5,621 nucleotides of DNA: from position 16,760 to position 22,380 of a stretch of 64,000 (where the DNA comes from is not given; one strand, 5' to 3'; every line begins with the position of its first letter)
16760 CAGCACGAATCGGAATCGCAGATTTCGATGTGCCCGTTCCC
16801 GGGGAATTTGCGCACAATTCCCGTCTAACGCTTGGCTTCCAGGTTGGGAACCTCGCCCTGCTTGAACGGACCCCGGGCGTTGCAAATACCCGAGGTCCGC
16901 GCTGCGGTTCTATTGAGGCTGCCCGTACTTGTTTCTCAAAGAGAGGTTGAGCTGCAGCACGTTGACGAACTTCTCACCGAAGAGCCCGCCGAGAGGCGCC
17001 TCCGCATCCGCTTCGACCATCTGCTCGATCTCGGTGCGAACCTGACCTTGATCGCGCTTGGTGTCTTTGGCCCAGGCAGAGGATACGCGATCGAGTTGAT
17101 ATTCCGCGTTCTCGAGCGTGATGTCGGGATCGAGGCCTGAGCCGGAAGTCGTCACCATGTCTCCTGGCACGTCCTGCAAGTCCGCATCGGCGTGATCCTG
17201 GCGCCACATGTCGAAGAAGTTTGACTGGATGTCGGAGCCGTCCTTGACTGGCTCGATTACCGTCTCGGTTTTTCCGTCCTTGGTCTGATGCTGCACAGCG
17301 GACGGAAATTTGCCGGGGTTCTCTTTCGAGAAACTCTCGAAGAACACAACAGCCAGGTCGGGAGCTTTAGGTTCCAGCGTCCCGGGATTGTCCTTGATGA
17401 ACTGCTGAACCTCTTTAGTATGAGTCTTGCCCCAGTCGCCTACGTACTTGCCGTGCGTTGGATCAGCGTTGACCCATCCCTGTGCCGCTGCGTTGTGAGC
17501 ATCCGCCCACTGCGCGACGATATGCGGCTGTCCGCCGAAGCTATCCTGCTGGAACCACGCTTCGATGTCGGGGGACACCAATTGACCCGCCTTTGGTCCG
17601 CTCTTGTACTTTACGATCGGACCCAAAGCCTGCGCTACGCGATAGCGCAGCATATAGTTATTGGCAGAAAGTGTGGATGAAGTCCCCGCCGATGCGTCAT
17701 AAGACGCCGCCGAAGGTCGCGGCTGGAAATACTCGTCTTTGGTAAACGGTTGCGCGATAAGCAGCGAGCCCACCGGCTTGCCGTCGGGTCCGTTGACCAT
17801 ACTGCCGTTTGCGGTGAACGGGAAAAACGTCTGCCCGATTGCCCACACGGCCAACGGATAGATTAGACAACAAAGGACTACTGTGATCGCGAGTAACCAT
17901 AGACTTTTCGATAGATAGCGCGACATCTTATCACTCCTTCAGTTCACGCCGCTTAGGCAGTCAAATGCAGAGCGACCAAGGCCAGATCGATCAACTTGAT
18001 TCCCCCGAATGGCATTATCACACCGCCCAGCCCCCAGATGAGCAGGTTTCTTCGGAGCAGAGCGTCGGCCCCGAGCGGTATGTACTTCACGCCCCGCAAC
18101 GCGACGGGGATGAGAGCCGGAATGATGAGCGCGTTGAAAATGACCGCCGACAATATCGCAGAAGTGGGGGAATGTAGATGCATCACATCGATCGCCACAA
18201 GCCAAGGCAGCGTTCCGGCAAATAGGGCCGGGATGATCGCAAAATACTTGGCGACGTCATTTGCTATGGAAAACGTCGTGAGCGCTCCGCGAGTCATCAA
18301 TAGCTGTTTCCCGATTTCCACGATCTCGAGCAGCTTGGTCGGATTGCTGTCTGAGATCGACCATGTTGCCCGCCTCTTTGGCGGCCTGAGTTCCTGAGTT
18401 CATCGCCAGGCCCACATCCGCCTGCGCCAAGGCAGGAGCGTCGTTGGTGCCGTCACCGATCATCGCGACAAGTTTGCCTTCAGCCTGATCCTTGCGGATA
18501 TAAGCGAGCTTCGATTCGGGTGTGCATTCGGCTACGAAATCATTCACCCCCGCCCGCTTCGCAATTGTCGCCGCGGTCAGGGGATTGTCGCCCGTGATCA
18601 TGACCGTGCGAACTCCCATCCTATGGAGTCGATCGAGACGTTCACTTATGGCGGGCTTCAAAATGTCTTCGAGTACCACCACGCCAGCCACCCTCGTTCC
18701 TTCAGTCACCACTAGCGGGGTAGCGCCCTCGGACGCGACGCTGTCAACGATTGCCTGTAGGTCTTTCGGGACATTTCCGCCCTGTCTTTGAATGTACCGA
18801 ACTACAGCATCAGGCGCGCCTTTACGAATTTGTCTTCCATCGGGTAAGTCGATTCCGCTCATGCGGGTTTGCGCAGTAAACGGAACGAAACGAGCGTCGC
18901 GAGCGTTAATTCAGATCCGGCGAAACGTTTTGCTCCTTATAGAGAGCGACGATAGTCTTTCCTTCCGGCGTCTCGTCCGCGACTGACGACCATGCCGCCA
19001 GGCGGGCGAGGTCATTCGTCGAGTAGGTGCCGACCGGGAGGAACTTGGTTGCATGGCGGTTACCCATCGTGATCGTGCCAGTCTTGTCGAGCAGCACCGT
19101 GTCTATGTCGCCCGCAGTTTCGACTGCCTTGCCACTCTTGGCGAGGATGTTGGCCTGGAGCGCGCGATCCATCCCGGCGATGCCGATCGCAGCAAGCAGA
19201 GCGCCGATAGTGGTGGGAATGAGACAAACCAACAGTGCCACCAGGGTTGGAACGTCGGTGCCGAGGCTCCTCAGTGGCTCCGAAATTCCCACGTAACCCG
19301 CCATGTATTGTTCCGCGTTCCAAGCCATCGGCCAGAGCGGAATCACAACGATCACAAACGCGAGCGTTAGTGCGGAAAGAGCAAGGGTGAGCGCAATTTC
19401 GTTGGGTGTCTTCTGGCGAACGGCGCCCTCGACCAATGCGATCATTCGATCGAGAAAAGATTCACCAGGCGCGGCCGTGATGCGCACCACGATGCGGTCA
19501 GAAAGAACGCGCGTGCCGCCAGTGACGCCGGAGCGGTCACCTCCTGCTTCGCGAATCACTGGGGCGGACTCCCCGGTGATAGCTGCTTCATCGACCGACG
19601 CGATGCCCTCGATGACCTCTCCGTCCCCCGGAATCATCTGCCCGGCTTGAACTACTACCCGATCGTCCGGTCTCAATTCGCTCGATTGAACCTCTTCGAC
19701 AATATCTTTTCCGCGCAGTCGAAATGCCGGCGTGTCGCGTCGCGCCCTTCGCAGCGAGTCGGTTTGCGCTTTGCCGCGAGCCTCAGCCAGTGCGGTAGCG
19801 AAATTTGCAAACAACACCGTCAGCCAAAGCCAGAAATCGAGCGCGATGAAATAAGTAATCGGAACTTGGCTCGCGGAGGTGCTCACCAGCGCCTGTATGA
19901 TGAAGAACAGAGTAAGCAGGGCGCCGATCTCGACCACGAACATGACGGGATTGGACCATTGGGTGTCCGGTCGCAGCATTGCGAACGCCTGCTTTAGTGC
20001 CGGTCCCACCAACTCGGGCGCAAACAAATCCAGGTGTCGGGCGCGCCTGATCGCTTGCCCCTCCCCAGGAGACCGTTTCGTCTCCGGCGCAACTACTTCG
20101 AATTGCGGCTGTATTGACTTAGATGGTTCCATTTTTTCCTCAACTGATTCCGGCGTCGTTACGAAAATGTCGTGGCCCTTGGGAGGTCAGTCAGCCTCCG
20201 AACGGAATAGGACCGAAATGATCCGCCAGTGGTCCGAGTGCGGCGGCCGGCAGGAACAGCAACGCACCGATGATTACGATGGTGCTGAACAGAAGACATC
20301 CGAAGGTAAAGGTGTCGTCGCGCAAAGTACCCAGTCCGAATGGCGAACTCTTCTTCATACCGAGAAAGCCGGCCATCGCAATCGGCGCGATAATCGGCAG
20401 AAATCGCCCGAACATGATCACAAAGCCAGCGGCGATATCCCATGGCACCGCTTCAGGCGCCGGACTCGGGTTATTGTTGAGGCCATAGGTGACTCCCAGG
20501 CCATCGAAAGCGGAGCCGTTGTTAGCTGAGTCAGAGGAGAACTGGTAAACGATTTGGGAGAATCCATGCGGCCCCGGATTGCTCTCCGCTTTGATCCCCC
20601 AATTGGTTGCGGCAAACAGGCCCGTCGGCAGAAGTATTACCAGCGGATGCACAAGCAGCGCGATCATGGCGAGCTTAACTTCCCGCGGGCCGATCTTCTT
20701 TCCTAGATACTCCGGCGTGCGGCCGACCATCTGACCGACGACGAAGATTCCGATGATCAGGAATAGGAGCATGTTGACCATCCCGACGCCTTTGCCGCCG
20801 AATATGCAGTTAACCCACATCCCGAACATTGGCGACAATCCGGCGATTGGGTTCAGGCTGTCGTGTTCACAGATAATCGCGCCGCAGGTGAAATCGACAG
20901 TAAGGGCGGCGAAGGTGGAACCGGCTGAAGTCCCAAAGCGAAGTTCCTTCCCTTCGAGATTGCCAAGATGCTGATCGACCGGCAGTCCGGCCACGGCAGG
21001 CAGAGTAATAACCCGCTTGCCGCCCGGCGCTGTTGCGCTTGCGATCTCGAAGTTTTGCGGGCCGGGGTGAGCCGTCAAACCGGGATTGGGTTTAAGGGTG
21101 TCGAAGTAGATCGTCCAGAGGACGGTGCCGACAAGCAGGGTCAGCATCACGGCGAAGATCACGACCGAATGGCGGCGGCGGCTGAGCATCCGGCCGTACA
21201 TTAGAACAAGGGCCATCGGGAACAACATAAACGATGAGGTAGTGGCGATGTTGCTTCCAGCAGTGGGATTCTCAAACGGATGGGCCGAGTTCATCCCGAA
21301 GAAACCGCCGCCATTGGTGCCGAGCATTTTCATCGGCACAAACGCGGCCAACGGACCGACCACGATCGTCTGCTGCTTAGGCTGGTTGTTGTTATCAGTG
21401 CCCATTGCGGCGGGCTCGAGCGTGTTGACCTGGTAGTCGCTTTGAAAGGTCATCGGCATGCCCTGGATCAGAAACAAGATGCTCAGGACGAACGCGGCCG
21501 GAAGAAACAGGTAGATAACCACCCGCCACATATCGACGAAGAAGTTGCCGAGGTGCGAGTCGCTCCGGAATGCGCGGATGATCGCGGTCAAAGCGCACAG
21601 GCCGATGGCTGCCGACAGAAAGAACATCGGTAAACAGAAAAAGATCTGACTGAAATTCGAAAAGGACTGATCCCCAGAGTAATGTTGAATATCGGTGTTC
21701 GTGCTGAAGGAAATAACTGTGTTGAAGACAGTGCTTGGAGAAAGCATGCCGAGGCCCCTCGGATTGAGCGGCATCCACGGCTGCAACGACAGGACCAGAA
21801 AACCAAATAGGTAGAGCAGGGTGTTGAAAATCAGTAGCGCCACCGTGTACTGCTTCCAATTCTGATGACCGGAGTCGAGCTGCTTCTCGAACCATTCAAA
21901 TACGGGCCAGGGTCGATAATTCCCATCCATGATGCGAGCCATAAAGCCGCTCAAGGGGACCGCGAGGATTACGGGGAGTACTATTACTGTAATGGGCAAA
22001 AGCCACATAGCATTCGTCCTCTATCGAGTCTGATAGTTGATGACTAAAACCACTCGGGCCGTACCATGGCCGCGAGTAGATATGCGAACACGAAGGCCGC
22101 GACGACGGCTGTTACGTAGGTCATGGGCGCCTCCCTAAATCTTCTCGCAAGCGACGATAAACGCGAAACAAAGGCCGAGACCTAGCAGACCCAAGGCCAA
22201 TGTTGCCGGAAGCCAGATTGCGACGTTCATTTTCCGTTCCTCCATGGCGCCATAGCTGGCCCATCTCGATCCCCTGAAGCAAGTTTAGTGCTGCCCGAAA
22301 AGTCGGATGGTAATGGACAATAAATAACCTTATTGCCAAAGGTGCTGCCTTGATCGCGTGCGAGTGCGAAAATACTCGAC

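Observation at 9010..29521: Kdp island wired to sigma54 instead of KdpD/KdpE: two tandem kdp operons plus an unusual regulator set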

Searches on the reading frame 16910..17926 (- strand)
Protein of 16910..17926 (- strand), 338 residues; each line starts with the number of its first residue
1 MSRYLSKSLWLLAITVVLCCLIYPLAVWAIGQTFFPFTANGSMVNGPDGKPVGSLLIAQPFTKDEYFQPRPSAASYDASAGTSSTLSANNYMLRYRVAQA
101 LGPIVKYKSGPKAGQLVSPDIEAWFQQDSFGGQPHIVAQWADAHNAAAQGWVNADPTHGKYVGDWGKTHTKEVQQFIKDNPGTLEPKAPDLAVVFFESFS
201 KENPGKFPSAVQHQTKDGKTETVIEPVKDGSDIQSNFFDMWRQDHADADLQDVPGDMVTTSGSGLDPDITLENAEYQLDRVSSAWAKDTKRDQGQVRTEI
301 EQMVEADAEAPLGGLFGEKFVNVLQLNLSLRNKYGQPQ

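Call 4: search_protein_families(library=pfam, proteins=[window:16910-17926:-], max_evalue=0.01)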
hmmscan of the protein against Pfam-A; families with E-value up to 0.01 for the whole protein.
window:16910-17926:- (338 aa): 1 family
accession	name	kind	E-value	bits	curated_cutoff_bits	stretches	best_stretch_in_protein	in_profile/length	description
PF02669.20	KdpC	-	1.1e-51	175.7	24.1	2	7-107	3-102/182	K+-transporting ATPase, c chain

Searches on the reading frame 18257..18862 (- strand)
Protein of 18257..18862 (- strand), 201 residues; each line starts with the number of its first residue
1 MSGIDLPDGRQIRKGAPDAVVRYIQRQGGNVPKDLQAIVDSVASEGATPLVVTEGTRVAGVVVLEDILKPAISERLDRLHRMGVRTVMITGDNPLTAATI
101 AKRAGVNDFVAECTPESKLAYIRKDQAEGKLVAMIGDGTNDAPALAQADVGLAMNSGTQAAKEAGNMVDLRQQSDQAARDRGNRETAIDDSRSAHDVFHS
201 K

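Call 4: search_protein_families(library=pfam, proteins=[window:18257-18862:-], max_evalue=0.01)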
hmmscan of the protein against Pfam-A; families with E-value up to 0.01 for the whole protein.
window:18257-18862:- (201 aa): 3 families
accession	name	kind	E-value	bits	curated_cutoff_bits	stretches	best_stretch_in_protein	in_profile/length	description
PF00702.32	Hydrolase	-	1.3e-20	75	26.4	1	21-149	59-191/191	haloacid dehalogenase-like hydrolase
PF08282.18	Hydrolase_3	-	6.2e-06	26.5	20.9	1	128-168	202-242/255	haloacid dehalogenase-like hydrolase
PF12710.13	HAD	-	1.7e-05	25.7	27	1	57-145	75-188/189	haloacid dehalogenase-like hydrolase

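Call 90: find_encoding_contigs(protein=window:18257-18862:-, flank=3000, max_places=4)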
Protein window:18257-18862:- (201 aa): no gene with exactly this product is on record in the collection.

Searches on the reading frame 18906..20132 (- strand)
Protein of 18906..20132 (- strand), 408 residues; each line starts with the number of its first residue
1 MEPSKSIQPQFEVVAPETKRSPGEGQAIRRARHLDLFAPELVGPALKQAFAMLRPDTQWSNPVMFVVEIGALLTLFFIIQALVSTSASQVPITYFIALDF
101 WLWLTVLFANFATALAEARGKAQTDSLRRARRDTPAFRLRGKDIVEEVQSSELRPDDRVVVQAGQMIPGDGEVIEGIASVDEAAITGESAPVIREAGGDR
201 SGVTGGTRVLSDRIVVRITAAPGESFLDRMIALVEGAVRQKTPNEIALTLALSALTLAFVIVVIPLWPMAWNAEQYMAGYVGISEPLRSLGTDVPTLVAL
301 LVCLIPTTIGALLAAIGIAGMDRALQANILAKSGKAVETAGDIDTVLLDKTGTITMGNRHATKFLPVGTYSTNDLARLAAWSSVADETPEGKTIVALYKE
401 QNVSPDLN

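Call 4: search_protein_families(library=pfam, proteins=[window:18906-20132:-], max_evalue=0.01)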
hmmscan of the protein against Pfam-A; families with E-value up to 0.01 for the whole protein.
window:18906-20132:- (408 aa): 1 family
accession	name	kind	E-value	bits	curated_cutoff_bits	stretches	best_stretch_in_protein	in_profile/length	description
PF00122.25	E1-E2_ATPase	-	8.2e-30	104.1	28.1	1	140-325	11-179/181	E1-E2 ATPase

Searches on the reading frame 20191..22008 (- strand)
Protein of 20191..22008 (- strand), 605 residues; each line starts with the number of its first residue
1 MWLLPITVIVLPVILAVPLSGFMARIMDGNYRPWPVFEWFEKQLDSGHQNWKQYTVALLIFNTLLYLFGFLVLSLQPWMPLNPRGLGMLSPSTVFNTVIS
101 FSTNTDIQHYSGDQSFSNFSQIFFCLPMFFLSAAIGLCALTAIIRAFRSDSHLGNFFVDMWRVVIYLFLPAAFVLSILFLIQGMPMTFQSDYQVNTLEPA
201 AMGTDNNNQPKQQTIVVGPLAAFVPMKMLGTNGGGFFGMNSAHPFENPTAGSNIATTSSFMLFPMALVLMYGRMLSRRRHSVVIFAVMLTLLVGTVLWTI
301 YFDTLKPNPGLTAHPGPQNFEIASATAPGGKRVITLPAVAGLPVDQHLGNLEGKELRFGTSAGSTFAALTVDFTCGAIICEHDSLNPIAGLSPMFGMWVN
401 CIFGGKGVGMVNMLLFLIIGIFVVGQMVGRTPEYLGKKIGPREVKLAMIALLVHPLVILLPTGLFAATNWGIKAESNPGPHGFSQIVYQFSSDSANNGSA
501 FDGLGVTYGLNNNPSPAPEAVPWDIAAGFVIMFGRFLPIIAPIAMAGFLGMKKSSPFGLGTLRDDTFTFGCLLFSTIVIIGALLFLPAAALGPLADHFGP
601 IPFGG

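Call 5: search_protein_families(library=pfam, proteins=[window:20191-22008:-], max_evalue=0.01)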
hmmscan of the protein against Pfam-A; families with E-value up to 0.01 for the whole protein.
window:20191-22008:- (605 aa): 1 family
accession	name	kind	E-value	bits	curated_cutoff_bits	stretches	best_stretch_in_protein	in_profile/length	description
PF03814.21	KdpA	-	5.7e-181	602.8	22.6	1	8-598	3-548/548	Potassium-transporting ATPase A subunit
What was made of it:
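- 20191..22008 (-): kdpA1 (intact, 605 aa). Pfam call 5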

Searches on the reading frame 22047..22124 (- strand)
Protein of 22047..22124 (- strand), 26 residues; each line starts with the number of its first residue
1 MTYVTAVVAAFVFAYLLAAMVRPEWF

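Call 85: search_protein_families(library=pfam, proteins=[window:22047-22124:-], max_evalue=1)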
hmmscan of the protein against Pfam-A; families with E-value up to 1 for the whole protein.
seq(26 aa): 1 family
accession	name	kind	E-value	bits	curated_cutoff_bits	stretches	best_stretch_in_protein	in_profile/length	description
PF09604.15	Potass_KdpF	-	0.00011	22.5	21.2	1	6-24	4-22/24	F subunit of K+-transporting ATPase (Potass_KdpF)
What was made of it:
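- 22044..22124 (-): kdpF1 (26 aa). Pfam PF09604, call 85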

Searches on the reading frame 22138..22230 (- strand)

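Call 85: search_protein_families(library=pfam, proteins=[window:22138-22230:-], max_evalue=1)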
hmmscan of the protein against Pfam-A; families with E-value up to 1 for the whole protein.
seq(31 aa): 1 family
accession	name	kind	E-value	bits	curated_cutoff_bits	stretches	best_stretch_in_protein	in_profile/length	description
PF07589.16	PEP-CTERM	-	0.004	17.6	20.7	1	8-24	5-19/24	PEP-CTERM motif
